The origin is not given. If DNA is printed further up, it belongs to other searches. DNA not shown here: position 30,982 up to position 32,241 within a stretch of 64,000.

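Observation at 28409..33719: Uncharacterised DUF1638 / MBL-fold / small ORF / COG0731 radical-SAM / tandem-USP / Fur-family operon behind a consensus promoter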

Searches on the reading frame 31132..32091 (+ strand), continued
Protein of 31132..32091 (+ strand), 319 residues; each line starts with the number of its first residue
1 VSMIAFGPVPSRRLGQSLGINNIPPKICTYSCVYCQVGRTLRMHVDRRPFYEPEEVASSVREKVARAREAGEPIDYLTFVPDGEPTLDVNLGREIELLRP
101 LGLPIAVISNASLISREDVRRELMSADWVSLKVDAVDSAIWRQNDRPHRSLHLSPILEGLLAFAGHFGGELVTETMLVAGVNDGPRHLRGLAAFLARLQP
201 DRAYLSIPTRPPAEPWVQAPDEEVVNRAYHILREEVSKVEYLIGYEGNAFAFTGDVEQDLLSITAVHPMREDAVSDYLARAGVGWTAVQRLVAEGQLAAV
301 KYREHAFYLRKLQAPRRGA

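Call 51: find_encoding_contigs(protein=P0016, flank=9000, max_places=2)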
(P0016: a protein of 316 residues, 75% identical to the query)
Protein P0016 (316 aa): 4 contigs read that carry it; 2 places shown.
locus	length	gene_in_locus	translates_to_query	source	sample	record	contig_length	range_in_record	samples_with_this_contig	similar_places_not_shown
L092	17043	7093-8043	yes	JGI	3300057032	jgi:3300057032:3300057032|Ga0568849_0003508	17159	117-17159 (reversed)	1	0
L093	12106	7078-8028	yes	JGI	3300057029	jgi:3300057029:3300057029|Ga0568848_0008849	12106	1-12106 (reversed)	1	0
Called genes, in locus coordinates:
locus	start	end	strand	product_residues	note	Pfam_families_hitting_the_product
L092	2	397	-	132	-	?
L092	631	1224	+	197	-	PF01381:HTH_3, PF12844:HTH_19, PF13443:HTH_26 (faint), PF13560:HTH_31, PF07883:Cupin_2, PF02311:AraC_binding (weak)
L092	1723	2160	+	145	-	PF08821:CGGC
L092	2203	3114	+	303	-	PF01935:DUF87, PF01656:CbiA, PF10609:ParA (weak)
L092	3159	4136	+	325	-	PF00753:Lactamase_B (weak), PF12706:Lactamase_B_2 (weak)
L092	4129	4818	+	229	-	PF07796:DUF1638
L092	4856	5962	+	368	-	PF01513:NAD_kinase, PF00781:DAGK_cat (weak), PF20143:NAD_kinase_C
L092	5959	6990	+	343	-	PF00155:Aminotran_1_2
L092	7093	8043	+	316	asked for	PF04055:Radical_SAM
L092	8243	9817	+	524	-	PF03853:YjeF_N, PF01256:Carb_kinase, PF02110:HK (weak)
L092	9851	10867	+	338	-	PF08240:ADH_N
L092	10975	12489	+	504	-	PF13541:ChlI, PF07728:AAA_5 (faint), PF00493:MCM (faint), PF05496:RuvB_N (faint), PF00158:Sigma54_activat (weak), PF01078:Mg_chelatase, PF13191:AAA_16 (faint), PF13335:Mg_chelatase_C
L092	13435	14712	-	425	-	-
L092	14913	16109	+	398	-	PF09339:HTH_IclR (weak), PF12802:MarR_2 (faint), PF13412:HTH_24 (weak), PF00480:ROK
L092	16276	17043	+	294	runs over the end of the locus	?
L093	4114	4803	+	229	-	PF07796:DUF1638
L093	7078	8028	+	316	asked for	PF04055:Radical_SAM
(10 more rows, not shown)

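Call 52: find_encoding_contigs(protein=P0004, flank=7000, max_places=2)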
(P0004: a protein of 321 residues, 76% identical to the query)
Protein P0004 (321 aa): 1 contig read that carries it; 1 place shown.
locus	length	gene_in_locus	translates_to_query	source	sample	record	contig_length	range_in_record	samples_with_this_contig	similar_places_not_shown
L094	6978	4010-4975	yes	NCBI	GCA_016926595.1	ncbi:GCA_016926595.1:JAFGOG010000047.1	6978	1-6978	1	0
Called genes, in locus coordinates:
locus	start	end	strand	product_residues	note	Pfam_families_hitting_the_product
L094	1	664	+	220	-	PF07664:FeoB_C, PF07670:Gate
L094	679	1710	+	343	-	PF02163:Peptidase_M50, PF00571:CBS (weak)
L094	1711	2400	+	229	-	PF07796:DUF1638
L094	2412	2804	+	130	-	-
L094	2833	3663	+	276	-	PF00753:Lactamase_B, PF23023:Anti-Pycsar_Apyc1, PF12706:Lactamase_B_2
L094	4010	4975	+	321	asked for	PF04055:Radical_SAM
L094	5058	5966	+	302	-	PF00582:Usp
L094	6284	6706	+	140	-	PF00582:Usp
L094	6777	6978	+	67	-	PF13489:Methyltransf_23 (weak)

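Call 55: predict_structure(alignment_id=A4)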
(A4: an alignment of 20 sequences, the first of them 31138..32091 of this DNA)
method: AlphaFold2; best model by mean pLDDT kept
length: 317 residues; sequences in the alignment: 20
mean_pLDDT: 68.5   pTM: 0.69
mean pLDDT of the five models: 68.5, 67.6, 67.1, 66.7, 64.8
residues with pLDDT >= 90: 47; 70-90: 132; 50-70: 65; < 50: 73
segments of 3 or more residues with pLDDT < 50: 1-43, 79-84, 143-147, 208-212, 242-250, 313-317
pLDDT, mean of each block of 10 residues (from residue 1): 34 29 34 34 53 74 70 64 60 87 75 78 85 78 54 85 91 80 93 94 64 64 91 85 43 69 63 65 91 82 72 45
secondary structure, 60 per line:
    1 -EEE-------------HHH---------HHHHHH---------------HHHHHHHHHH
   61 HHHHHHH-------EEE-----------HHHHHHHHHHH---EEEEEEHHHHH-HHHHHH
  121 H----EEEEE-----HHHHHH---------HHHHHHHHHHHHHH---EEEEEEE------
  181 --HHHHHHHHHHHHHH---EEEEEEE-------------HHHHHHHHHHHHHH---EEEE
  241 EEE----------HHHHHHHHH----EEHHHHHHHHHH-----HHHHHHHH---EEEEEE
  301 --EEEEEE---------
elements in order: E2-4 H30-35 H51-67 E75-77 H89-99 E103-108 H109-113 H115-121 E126-130 H136-141 H151-164 E168-174 H183-196 E200-206 H220-233 E237-243 H254-262 H269-278 H284-291 E295-300 E303-308
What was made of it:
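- The AlphaFold model of the rSAM is only moderate (pLDDT 68.5), and the cluster-binding N-terminus is unresolved (call 55).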

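Call 59: fold_search(model_id=the predicted structure, library=pdb)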
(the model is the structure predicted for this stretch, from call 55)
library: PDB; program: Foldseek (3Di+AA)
matches with E <= 10: 1520; with E <= 0.001: 74
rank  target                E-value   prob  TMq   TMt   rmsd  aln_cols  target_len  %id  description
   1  8fo0                  8.2e-08  1.00  0.47  0.59   3.8       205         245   17  The structure of a crystallizable variant of E. coli pyruvate formate-lyase activating enzyme bound to a partially cleav (released 2023-05-24)
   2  3can                  1.6e-07  1.00  0.42  0.77   3.4       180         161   22  Crystal structure of a domain of pyruvate-formate lyase-activating enzyme from Bacteroides vulgatus ATCC 8482 (released 2008-03-04)
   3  3cb8_A                1.7e-07  1.00  0.48  0.62   5.2       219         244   18  4Fe-4S-Pyruvate formate-lyase activating enzyme in complex with AdoMet and a peptide substrate (released 2008-10-28)
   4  3c8f                  1.8e-07  1.00  0.46  0.59   4.1       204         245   18  4Fe-4S-Pyruvate formate-lyase Activating Enzyme with partially disordered AdoMet (released 2008-10-28)
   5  6fz6_A                3.8e-07  1.00  0.46  0.43   3.8       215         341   20  Crystal Structure of a radical SAM methyltransferase from Sphaerobacter thermophilus (released 2019-04-10)
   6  7jmb_A                6.4e-07  1.00  0.44  0.53   7.3       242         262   16  Crystal structure of Nitrogenase iron-molybdenum cofactor biosynthesis enzyme NifB from Methanothermobacter thermautot (released 2020-10-28)
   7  8hzv_C                6.7e-07  1.00  0.44  0.31   6.5       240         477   17  The crystal structure of a Radical SAM Enzyme DesII (released 2024-07-10)
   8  8hzv_A                1.8e-06  1.00  0.46  0.32   6.7       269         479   16  The crystal structure of a Radical SAM Enzyme DesII (released 2024-07-10)
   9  6b4c_B                2.0e-06  1.00  0.47  0.56   3.4       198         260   16  Structure of Viperin from Trichoderma virens (released 2018-07-25)
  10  7bi7_B                2.2e-06  1.00  0.44  0.51   6.2       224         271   19  An Unexpected P-Cluster like Intermediate En Route to the Nitrogenase FeMo-co (released 2021-03-10)
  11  7qbu_B                2.9e-06  1.00  0.45  0.36   9.1       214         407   15  B12-dependent radical SAM methyltransferase, Mmp10 with [4Fe-4S] cluster, cobalamin, and S-methyl-5'-thioadenosine bou (released 2022-02-02)
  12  8hzy_A                2.9e-06  1.00  0.42  0.30  11.6       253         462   15  The crystal structure of a Radical SAM Enzyme DesII (released 2024-07-10)
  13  7jma                  3.1e-06  1.00  0.46  0.66   3.9       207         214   19  Crystal structure of the apo form of Nitrogenase iron-molybdenum cofactor biosynthesis enzyme NifB from Methanothermobac (released 2020-10-28)
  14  6b4c_I                3.7e-06  1.00  0.47  0.57   5.5       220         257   17  Structure of Viperin from Trichoderma virens (released 2018-07-25)
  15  8hzv_D                3.9e-06  1.00  0.43  0.30   7.5       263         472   16  The crystal structure of a Radical SAM Enzyme DesII (released 2024-07-10)
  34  2z2u                  3.6e-05  1.00  0.44  0.49   5.1       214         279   18  Crystal structure of archaeal TYW1 (released 2007-10-23)
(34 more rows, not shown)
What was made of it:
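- On TYW1/Taw1 (COG0731 label): In Foldseek, TYW1 ranks 34 and 39, behind PflA-AE, NifB, DesII and viperin (call 59).
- Closest known: TYW1/Taw1. Different: PflA activase, RlmN-like, NifB, DesII and viperin structures all match as well or better (call 59).
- Closest known: NifB. Same: NifB structures are among the top fold matches (E 6e-7, TM about 0.45, call 59).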

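Call 60: search_protein_families(library=pfam, proteins=[L052:3879-4592:+, L059:7830-8099:+, L065:17501-17929:-, L047:16204-17055:+, L023:8700-9809:+, L072:433-1023:+, L078:8430-9455:+, L052:11633-12145:+, L031:11191-11883:+, L070:1913-2563:+], max_evalue=0.001)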
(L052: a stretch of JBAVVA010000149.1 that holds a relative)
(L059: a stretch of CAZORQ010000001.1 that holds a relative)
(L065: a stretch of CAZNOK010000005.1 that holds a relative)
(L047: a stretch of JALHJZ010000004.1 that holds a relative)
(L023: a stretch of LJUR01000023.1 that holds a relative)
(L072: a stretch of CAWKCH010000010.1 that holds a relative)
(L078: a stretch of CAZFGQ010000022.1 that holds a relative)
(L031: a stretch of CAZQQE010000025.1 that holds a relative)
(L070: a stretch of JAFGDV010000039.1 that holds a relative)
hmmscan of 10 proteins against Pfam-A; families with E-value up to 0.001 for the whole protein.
L052:3879-4592:+ (237 aa): 1 family
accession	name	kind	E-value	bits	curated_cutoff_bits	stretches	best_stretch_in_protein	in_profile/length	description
PF02579.22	Nitro_FeMo-Co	-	2.2e-42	143.7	26.3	2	146-232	2-90/94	Dinitrogenase iron-molybdenum cofactor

L059:7830-8099:+ (89 aa): 1 family
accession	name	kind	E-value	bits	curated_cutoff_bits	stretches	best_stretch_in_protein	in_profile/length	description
PF13240.11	Zn_Ribbon_1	-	0.00017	21.7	25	0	59-66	2-9/23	zinc-ribbon domain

L065:17501-17929:- (142 aa): 1 family
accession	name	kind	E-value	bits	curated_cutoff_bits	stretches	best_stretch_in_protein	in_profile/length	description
PF02001.22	DUF134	-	4.9e-23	82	27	1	2-93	5-94/98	Protein of unknown function DUF134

L047:16204-17055:+ (283 aa): 1 family
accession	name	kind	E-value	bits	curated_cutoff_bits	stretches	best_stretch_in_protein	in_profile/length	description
PF01937.24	ARMT1-like_dom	-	5.6e-61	206.9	25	1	3-274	1-308/311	Damage-control phosphatase ARMT1-like domain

L023:8700-9809:+ (369 aa): 6 families
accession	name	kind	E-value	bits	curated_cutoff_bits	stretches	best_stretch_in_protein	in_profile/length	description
PF00005.33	ABC_tran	-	7.2e-33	114.5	25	1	40-182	1-136/137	ABC transporter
PF13304.12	AAA_21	-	1.4e-09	38.9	27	1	161-214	244-299/304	AAA domain, putative AbiEii toxin, Type IV TA system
PF03459.23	TOBE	-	6.3e-09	36.4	22.3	1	306-367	1-63/64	TOBE domain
PF02463.25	SMC_N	-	9.9e-05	22.3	40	0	136-214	124-198/220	RecF/RecN/SMC N terminal domain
PF08402.16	TOBE_2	-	0.00011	22.7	21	1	290-369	1-76/76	TOBE domain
PF13401.12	AAA_22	-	0.00052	20.8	27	1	50-197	5-108/130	AAA domain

L072:433-1023:+ (196 aa): 12 families
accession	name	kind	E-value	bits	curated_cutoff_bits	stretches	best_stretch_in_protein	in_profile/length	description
PF08241.18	Methyltransf_11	-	4.1e-11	43.8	21.2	1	46-143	2-95/95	Methyltransferase domain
PF13847.12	Methyltransf_31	-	3.2e-10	40.3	27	1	43-145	6-111/145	Methyltransferase domain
PF13649.12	Methyltransf_25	-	9.6e-10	39.5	27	1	46-139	3-97/97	Methyltransferase domain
PF08242.18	Methyltransf_12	-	2.5e-09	38.2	30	1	46-140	2-97/98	Methyltransferase domain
PF01135.25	PCMT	-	1.4e-07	32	20.3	1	22-97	55-130/210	Protein-L-isoaspartate(D-aspartate) O-methyltransferase (PCMT)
PF13489.12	Methyltransf_23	-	3e-07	30.8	27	1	45-180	27-163/164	Methyltransferase domain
PF01209.24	Ubie_methyltran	-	1.2e-06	28.5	20.1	1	38-149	45-157/233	ubiE/COQ5 methyltransferase family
PF13578.12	Methyltransf_24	-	0.00017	22.8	26.3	1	45-142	1-101/105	Methyltransferase domain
PF02390.23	Methyltransf_4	-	0.0003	20.7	24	1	42-99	3-59/173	Putative methyltransferase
PF02353.26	CMAS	-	0.00032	20.5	27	1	30-143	52-164/273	Mycolic acid cyclopropane synthetase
PF01269.23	Fibrillarin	-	0.00043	19.9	27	1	30-99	61-128/227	Fibrillarin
PF08003.17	Methyltransf_9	-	0.00076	19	23.8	1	32-142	107-216/315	Protein of unknown function (DUF1698)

L078:8430-9455:+ (341 aa): 1 family
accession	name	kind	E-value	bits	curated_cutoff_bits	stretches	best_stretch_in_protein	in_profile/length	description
PF11449.14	ArsP_2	-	7.7e-35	121.1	32.5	1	7-335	13-354/359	Putative, 10TM heavy-metal exporter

L052:11633-12145:+ (170 aa): 1 family
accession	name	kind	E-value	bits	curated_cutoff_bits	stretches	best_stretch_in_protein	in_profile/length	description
PF01980.22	TrmO_N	-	3.6e-37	127.6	26.8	1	42-146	6-113/116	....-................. O N-terminal domain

L031:11191-11883:+ (230 aa): 1 family
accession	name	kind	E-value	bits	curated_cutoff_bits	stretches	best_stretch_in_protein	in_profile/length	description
PF03773.19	ArsP_1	-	0.00062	19.5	32.3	1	101-217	176-292/294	Predicted permease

L070:1913-2563:+ (216 aa): 14 families
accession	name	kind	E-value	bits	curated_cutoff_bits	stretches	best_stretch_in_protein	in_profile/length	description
PF08241.18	Methyltransf_11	-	1.1e-26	93.7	21.2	1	43-134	1-95/95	Methyltransferase domain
PF13649.12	Methyltransf_25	-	1.8e-22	80.3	27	1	42-130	1-97/97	Methyltransferase domain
PF13847.12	Methyltransf_31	-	2.7e-21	76.2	27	1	37-138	2-113/145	Methyltransferase domain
PF13489.12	Methyltransf_23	-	1e-18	68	27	1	23-167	7-152/164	Methyltransferase domain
PF01209.24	Ubie_methyltran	-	1.2e-16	61.2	20.1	1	3-136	13-153/233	ubiE/COQ5 methyltransferase family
PF08242.18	Methyltransf_12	-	3e-14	54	30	1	43-132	1-98/98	Methyltransferase domain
PF07021.18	MetW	-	3.6e-09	37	21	1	38-155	13-127/193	Methionine biosynthesis protein MetW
PF05219.18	DREV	-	8.3e-06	25.6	26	1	36-137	92-189/265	DREV methyltransferase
PF05148.21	Methyltransf_8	-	1.2e-05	25.8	27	1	17-134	59-156/219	Hypothetical methyltransferase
PF02353.26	CMAS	-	2.8e-05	24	27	1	38-146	62-176/273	Mycolic acid cyclopropane synthetase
PF05175.20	MTS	-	3.7e-05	23.9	23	1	36-135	30-139/170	Methyltransferase small domain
PF01728.25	FtsJ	-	0.00018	21.9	24.1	1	37-103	20-95/181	FtsJ-like methyltransferase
PF08003.17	Methyltransf_9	-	0.00036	20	23.8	1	35-135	112-218/315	Protein of unknown function (DUF1698)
PF03141.22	Methyltransf_29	-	0.0006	19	23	1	19-134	99-217/506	Putative S-adenosyl-L-methionine-dependent methyltransferase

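Call 61: search_protein_families(library=pfam, proteins=[L001:4425-4742:+, L006:9106-9789:+, L001:6853-7980:+, L092:3159-4136:+, L001:8972-10027:+], max_evalue=0.001)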
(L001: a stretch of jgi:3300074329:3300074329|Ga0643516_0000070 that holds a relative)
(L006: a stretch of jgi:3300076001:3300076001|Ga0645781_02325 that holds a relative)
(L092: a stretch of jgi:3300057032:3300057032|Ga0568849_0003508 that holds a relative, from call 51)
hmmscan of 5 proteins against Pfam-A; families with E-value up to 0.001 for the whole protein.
L001:4425-4742:+ (105 aa): 0 families

L006:9106-9789:+ (227 aa): 1 family
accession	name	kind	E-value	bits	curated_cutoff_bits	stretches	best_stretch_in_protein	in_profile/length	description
PF10925.13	DUF2680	-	3.5e-05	24.3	25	0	56-93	11-48/57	Protein of unknown function (DUF2680)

L001:6853-7980:+ (375 aa): 1 family
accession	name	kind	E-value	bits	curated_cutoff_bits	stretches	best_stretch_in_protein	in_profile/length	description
PF04015.17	DUF362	-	3.8e-26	92.8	24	1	57-273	1-198/200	Domain of unknown function (DUF362)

L092:3159-4136:+ (325 aa): 2 families
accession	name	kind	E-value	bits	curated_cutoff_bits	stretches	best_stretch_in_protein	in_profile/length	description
PF00753.33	Lactamase_B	-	3e-06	27.7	22.7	1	17-81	6-57/196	Metallo-beta-lactamase superfamily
PF12706.13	Lactamase_B_2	-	4.8e-05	23.5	27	1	27-200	1-162/200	Beta-lactamase superfamily domain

L001:8972-10027:+ (351 aa): 1 family
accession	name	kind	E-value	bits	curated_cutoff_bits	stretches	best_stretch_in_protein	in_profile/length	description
PF04055.27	Radical_SAM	-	6.5e-24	85.4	29.5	1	78-230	3-160/166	Radical SAM superfamily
